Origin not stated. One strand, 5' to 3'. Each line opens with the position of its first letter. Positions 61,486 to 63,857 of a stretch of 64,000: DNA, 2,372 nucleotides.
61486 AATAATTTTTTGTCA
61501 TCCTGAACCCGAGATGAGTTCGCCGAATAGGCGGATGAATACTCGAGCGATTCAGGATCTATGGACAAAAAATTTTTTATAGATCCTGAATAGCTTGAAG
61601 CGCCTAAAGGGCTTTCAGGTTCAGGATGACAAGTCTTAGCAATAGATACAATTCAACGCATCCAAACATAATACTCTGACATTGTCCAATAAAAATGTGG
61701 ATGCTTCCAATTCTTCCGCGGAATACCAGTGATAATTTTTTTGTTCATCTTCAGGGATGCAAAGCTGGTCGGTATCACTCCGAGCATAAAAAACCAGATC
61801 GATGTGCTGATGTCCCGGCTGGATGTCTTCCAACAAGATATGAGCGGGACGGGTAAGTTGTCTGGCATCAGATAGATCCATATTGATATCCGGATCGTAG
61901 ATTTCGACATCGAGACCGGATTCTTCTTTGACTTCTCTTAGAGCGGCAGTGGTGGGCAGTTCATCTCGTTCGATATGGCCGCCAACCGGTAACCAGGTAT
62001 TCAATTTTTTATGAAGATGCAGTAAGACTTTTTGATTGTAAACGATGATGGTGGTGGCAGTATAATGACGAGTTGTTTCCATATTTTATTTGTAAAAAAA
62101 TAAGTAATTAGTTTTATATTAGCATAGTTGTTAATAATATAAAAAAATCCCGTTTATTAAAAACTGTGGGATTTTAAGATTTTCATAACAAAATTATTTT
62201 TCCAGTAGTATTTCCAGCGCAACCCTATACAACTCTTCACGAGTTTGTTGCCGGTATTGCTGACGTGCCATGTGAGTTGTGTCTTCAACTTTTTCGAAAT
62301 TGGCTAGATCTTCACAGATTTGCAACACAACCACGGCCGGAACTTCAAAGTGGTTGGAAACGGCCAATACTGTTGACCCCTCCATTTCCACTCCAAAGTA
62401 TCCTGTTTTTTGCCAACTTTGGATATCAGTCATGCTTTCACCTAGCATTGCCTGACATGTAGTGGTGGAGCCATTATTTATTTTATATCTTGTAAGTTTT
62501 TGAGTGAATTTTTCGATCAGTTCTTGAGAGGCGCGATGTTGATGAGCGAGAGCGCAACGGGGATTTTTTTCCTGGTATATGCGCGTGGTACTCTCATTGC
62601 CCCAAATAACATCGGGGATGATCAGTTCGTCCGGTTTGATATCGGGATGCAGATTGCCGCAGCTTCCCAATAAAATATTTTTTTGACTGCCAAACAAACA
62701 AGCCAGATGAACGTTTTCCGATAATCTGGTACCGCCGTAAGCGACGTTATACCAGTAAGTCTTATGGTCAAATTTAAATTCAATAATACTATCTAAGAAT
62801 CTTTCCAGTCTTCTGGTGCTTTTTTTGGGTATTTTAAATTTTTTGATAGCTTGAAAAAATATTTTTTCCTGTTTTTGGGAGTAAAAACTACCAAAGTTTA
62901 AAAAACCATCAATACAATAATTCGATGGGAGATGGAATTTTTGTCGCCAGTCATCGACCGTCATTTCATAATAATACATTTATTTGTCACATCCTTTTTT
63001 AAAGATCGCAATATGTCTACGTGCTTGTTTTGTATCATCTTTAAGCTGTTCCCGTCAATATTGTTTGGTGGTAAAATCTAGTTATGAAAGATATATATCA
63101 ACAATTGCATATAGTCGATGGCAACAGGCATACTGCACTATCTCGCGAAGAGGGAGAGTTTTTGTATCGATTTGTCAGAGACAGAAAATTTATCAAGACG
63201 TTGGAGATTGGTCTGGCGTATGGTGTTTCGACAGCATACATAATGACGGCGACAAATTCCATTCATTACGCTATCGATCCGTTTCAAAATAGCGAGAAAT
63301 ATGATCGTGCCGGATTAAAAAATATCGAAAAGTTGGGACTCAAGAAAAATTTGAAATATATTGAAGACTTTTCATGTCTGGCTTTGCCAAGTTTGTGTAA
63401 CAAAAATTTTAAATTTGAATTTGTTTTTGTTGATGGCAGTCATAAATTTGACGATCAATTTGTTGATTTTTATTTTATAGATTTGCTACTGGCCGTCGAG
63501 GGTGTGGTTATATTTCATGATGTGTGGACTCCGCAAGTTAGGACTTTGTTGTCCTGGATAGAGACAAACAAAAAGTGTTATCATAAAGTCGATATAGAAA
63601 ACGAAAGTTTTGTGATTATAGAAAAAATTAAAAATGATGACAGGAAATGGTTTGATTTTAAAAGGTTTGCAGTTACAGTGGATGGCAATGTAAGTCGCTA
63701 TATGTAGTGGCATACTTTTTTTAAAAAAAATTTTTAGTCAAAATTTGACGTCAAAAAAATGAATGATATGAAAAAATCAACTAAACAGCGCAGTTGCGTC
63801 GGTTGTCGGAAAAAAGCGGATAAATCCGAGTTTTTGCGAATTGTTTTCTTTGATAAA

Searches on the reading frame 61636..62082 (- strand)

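Call 19: search_protein_families(library=pfam, proteins=[window:61636-62082:-], max_evalue=0.01)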
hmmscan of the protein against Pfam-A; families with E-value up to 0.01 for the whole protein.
window:61636-62082:- (148 aa): 1 family
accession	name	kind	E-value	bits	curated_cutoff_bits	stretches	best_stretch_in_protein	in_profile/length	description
PF00293.34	NUDIX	-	2.4e-14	53.9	21.1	1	8-127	4-120/134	NUDIX domain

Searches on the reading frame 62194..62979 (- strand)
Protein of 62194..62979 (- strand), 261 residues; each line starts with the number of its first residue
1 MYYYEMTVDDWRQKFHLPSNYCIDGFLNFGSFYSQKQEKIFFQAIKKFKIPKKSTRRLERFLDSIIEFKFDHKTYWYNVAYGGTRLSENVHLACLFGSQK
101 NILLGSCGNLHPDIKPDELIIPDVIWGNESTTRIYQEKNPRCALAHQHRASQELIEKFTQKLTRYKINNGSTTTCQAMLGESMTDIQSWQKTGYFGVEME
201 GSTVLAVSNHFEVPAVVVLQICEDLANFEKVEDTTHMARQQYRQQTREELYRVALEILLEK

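Call 19: search_protein_families(library=pfam, proteins=[window:62194-62979:-], max_evalue=0.01)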
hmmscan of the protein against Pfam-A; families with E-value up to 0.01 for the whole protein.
window:62194-62979:- (261 aa): 1 family
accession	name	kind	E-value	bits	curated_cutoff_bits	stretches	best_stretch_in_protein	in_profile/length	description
PF01048.26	PNP_UDP_1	-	3.5e-18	66.3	25.1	1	88-258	60-232/233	Phosphorylase superfamily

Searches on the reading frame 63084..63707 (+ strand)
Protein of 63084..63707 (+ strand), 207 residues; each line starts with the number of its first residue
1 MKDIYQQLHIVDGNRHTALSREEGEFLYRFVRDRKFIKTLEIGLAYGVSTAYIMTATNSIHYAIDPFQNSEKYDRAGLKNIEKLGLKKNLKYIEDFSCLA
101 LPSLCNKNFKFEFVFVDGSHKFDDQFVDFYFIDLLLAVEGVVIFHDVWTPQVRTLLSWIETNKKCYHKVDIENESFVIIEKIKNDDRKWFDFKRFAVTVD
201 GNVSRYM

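Call 19: search_protein_families(library=pfam, proteins=[window:63084-63707:+], max_evalue=0.01)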
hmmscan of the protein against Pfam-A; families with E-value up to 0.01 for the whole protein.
window:63084-63707:+ (207 aa): 2 families
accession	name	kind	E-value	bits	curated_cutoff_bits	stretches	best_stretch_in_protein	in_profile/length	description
PF13578.12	Methyltransf_24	-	2.7e-12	47.9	26.3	1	40-147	1-105/105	Methyltransferase domain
PF01596.23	Methyltransf_3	-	5.3e-06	26.3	22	1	18-148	27-157/204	O-methyltransferase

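Call 29: find_encoding_contigs(protein=window:63084-63707:+, flank=10000, max_places=4)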
Protein window:63084-63707:+ (207 aa): 6 contigs read that carry it; 2 places shown.
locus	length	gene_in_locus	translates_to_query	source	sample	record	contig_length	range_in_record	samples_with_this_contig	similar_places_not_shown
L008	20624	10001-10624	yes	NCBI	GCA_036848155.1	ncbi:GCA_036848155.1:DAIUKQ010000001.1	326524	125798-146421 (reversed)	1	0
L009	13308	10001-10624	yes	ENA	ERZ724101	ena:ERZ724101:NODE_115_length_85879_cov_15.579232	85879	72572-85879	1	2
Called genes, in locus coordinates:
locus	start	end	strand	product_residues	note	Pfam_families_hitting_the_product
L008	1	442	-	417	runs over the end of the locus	PF13173:AAA_14, PF13635:DUF4143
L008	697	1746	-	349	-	PF02661:Fic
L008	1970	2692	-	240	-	-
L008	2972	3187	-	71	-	-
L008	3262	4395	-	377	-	PF13173:AAA_14, PF13635:DUF4143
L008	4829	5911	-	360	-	PF01380:SIS (weak), PF10432:bact-PGI_C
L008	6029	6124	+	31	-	-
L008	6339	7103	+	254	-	-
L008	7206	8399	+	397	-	-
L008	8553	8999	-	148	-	PF00293:NUDIX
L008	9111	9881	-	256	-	PF01048:PNP_UDP_1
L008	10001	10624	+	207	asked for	PF01596:Methyltransf_3 (weak), PF13578:Methyltransf_24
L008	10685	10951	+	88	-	PF04296:YlxR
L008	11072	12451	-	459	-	PF13509:S1_2 (faint), PF23459:S1_RRP5 (faint), PF00575:S1, PF14520:HHH_5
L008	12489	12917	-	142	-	-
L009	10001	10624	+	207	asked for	PF01596:Methyltransf_3 (weak), PF13578:Methyltransf_24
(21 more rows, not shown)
